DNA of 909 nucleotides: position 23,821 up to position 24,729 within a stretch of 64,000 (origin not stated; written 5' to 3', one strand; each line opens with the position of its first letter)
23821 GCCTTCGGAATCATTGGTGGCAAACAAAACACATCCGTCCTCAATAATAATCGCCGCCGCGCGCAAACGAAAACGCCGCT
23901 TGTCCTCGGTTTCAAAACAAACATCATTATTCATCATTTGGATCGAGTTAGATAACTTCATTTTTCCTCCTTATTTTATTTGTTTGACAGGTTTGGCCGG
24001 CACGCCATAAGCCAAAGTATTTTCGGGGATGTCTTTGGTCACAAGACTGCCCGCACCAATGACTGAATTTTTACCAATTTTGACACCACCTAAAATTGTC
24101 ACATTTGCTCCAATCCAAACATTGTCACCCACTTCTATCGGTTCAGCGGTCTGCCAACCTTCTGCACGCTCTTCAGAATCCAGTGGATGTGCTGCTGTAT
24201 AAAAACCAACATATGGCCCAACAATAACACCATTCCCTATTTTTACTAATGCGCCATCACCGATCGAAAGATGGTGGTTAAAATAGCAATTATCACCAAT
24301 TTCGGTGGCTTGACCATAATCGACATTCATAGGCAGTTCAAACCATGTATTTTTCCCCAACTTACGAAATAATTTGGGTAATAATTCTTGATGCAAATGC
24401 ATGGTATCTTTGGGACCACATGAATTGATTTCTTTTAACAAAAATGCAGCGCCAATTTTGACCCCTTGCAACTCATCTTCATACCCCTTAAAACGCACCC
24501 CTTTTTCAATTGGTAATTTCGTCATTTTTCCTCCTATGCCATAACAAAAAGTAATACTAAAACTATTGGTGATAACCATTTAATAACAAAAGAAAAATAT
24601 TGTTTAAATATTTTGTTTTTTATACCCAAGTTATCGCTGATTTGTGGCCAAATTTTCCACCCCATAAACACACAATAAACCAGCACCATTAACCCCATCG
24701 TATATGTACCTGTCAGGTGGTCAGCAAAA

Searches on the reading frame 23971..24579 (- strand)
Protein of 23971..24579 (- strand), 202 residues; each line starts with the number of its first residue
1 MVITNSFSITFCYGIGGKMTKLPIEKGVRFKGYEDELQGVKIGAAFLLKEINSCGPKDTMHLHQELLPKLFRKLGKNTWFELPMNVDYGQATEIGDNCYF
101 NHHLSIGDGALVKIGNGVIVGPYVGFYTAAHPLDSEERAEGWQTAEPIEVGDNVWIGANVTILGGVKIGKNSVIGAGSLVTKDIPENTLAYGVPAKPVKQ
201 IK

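Call 89: search_protein_families(library=pfam, proteins=[window:23971-24579:-], max_evalue=0.001)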
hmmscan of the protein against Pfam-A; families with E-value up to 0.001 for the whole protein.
window:23971-24579:- (202 aa): 2 families
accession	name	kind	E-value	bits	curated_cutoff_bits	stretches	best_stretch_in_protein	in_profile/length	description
PF00132.30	Hexapep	-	9.2e-18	63.6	27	1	148-182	2-36/36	Bacterial transferase hexapeptide (six repeats)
PF14602.12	Hexapep_2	-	3.4e-10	39.9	27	1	147-182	1-34/34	Hexapeptide repeat of succinyl-transferase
